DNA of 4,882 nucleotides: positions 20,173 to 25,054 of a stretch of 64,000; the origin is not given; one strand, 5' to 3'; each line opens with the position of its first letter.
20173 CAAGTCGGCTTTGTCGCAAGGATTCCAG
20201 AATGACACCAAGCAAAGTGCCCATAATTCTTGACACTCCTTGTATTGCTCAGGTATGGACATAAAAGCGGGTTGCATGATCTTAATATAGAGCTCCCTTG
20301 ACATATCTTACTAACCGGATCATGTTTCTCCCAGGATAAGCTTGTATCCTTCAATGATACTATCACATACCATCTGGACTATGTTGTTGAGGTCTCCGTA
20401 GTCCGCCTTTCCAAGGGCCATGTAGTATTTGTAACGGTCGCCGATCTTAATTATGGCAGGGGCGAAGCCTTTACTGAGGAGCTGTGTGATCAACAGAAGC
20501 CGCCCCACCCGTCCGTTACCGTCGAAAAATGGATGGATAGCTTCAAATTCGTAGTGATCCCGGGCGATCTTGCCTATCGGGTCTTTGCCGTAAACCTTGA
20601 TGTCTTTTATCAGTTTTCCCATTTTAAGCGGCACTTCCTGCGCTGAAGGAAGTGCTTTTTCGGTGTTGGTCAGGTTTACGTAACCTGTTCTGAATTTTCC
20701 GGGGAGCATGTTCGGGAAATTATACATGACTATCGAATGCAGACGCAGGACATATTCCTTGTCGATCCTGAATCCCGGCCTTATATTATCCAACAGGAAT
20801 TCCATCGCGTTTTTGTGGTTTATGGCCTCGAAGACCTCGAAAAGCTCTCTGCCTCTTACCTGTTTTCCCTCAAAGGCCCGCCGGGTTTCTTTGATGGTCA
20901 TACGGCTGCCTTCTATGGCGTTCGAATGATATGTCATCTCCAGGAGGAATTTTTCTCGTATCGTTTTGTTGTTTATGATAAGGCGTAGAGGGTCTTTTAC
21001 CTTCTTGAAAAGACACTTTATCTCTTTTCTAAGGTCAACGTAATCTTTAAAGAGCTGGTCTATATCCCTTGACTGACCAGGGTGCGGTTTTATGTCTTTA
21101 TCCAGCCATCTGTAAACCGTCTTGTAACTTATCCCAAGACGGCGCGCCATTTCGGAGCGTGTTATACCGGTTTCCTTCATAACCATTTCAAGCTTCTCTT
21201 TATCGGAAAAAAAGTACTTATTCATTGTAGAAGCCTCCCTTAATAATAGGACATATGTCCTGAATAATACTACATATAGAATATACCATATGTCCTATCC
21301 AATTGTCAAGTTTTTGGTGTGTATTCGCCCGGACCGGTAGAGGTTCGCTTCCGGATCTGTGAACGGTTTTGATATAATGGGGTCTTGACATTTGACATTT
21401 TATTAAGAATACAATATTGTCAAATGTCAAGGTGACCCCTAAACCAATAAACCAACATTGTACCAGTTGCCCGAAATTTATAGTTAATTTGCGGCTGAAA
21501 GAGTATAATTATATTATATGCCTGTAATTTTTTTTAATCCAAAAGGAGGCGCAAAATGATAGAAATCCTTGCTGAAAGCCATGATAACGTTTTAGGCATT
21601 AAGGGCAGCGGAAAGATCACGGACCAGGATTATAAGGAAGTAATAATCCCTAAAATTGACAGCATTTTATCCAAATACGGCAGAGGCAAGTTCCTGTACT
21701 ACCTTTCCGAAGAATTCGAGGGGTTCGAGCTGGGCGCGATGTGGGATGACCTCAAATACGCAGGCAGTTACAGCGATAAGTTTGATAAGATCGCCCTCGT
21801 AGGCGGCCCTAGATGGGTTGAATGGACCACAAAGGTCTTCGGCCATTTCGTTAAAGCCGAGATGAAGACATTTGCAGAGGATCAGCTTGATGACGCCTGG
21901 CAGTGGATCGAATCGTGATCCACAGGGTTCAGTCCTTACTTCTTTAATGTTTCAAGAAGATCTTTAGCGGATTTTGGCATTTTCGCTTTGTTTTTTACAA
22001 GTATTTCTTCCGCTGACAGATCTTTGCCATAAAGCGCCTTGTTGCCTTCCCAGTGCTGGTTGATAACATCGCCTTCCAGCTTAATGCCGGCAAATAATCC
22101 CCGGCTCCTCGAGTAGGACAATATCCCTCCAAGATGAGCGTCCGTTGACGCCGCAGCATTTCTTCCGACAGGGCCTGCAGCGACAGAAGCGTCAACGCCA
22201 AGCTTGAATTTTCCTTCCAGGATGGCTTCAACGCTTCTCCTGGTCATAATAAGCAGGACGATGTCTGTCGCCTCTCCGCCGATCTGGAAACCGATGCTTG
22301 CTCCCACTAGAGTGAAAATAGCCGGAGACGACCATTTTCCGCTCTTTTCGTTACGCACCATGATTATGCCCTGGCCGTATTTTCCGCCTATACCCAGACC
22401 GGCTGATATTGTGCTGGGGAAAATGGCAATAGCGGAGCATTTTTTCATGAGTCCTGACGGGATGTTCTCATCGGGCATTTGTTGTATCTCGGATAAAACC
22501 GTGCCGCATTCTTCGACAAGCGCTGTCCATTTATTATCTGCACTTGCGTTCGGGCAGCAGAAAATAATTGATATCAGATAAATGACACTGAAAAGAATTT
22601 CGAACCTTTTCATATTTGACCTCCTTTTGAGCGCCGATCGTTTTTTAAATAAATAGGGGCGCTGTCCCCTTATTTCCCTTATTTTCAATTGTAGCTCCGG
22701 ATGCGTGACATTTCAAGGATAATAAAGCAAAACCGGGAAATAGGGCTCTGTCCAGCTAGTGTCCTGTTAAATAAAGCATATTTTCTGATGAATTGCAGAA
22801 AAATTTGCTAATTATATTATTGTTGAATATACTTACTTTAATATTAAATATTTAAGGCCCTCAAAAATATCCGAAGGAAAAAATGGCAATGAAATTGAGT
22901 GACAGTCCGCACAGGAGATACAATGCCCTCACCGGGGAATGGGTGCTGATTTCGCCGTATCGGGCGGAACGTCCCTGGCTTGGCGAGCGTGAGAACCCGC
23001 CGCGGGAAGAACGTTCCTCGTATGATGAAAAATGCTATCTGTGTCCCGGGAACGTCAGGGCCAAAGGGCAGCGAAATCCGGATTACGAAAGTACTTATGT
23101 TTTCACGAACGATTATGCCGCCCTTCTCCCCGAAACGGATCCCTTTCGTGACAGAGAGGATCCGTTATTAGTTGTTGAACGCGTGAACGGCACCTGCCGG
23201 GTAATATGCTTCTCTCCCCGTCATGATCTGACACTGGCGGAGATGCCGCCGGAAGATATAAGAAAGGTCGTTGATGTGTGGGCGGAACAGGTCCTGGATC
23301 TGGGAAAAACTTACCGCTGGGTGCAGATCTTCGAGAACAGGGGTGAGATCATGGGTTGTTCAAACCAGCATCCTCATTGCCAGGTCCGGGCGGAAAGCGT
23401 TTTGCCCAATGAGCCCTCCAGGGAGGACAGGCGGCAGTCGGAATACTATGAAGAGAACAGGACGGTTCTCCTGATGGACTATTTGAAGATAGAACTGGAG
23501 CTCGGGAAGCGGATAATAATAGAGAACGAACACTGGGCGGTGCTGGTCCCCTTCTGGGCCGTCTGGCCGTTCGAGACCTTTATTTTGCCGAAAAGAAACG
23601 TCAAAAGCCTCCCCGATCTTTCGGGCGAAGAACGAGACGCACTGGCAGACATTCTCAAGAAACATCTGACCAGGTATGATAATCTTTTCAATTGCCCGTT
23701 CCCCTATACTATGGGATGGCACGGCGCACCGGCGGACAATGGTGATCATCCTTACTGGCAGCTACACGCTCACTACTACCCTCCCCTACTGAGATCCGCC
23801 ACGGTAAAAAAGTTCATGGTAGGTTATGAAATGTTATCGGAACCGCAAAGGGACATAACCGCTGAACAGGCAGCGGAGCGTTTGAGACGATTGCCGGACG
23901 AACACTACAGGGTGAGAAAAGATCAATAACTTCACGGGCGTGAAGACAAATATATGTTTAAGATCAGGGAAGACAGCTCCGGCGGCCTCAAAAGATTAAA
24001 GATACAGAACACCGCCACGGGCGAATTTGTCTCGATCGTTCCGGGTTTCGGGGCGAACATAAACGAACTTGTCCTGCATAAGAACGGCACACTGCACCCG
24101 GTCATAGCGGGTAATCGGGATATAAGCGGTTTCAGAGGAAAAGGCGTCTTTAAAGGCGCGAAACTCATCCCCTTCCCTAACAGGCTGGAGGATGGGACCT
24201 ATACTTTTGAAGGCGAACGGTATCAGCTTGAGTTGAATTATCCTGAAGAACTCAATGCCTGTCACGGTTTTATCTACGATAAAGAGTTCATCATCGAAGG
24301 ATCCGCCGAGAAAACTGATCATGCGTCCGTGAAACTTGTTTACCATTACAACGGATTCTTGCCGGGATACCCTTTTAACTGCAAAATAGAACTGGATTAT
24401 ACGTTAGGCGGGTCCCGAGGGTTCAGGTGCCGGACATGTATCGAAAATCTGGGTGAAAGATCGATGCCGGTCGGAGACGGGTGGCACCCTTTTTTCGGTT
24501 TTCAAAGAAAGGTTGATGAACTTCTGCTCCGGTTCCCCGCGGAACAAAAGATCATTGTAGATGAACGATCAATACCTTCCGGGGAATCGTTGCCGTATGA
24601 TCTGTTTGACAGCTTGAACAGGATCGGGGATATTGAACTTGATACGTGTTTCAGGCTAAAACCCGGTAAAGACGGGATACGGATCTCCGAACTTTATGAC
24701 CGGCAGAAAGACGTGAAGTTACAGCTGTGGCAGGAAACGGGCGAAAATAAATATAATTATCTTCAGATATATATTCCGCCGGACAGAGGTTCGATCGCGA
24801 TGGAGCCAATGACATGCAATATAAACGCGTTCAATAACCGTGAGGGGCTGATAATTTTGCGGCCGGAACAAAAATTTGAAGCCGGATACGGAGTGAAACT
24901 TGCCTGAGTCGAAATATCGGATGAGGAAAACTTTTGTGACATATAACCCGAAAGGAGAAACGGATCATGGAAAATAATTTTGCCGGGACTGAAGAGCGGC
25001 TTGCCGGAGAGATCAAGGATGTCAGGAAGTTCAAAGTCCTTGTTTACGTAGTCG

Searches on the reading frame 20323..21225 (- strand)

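Call 7: search_protein_families(library=pfam, max_evalue=0.1, proteins=[window:20323-21225:-])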
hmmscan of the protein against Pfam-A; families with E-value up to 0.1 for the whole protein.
window:20323-21225:- (301 aa): 26 families (the best 25 are shown)
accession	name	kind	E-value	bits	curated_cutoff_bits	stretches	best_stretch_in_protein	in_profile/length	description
PF02661.23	Fic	-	1.8e-19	70.8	24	1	154-249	2-93/93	Fic/DOC family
PF13384.12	HTH_23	-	1.6e-06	28.2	24.6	1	9-42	5-39/50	Homeodomain-like domain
PF02954.25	HTH_8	-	1.9e-06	27.9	22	1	8-42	6-40/42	Bacterial regulatory protein, Fis family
PF13518.12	HTH_28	-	7.4e-06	26.4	25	1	20-43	12-35/52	Helix-turn-helix domain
PF13443.12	HTH_26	-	1.8e-05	25.3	22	1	11-42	1-32/63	Cro/C1-type HTH DNA-binding domain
PF01527.26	HTH_Tnp_1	-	3.2e-05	24.5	24.1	1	6-72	7-70/75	Transposase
PF13551.12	HTH_29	-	0.0001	22.7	28.1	1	20-42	11-34/64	Winged helix-turn helix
PF12728.13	HTH_17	-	0.00017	22.2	27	1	22-48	3-30/51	Helix-turn-helix domain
PF02796.21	HTH_7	-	0.0011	19.5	23.8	1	18-43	19-44/45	Helix-turn-helix domain of resolvase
PF13022.12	HTH_Tnp_1_2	-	0.0017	18.9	27.9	1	20-77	26-80/122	Helix-turn-helix of insertion element transposase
PF04218.19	CENP-B_N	-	0.0024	17.9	21.2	1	9-43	10-45/53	CENP-B N-terminal DNA-binding domain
PF08279.18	HTH_11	-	0.0027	18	25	1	11-39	5-34/55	HTH domain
PF13542.12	HTH_Tnp_ISL3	-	0.003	17.4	27.4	1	18-42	26-48/51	Helix-turn-helix domain of transposase family ISL3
PF00376.29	MerR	-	0.0053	17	28.2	1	24-50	3-29/38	MerR family regulatory protein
PF15943.11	YdaS_toxin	-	0.0077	16.5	30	1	23-58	11-46/65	Bacterial toxin YdaS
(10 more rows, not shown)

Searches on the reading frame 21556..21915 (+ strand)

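Call 7: search_protein_families(library=pfam, max_evalue=0.1, proteins=[window:21556-21915:+])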
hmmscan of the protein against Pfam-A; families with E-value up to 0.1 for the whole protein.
window:21556-21915:+ (120 aa): 1 family
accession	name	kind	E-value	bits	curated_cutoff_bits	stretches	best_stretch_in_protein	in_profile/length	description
PF11964.13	SpoIIAA-like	-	8.4e-29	100.8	25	1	12-119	1-106/106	SpoIIAA-like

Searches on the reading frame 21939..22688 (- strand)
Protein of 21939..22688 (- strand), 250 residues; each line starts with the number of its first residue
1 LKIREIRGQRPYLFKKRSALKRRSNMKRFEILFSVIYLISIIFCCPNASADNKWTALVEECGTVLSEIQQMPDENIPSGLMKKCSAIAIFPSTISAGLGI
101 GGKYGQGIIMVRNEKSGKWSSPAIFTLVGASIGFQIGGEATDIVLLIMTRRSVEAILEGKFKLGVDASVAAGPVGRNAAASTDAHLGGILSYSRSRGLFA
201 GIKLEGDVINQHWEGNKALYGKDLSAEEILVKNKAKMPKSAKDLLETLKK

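Call 7: search_protein_families(library=pfam, max_evalue=0.1, proteins=[window:21939-22688:-])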
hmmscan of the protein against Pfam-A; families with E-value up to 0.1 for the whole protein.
window:21939-22688:- (250 aa): 2 families
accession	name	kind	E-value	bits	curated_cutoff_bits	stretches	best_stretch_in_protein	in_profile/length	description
PF04366.17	Ysc84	-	1.1e-38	132.3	25.1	1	129-250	2-126/127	Las17-binding protein actin regulator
PF06577.17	EipA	-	6.5e-05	23.2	30.8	1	93-168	45-112/160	Envelope integrity protein A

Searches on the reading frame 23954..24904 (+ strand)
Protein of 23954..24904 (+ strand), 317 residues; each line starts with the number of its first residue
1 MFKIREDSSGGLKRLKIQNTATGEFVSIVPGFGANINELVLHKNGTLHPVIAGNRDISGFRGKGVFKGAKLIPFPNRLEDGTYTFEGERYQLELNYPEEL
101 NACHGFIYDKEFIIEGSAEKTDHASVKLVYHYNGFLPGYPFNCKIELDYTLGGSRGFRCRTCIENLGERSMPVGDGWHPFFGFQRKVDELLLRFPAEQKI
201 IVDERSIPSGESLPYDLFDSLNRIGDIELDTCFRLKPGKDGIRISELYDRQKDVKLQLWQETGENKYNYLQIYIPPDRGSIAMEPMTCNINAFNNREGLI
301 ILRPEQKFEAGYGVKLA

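Call 70: search_protein_families(library=pfam, max_evalue=0.00001, proteins=[window:23954-24904:+])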
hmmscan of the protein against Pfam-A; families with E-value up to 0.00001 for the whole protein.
window:23954-24904:+ (317 aa): 1 family
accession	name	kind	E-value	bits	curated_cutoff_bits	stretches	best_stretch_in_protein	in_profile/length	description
PF01263.26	Aldose_epim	-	3.4e-36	125.6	27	1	24-311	10-295/299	Aldose 1-epimerase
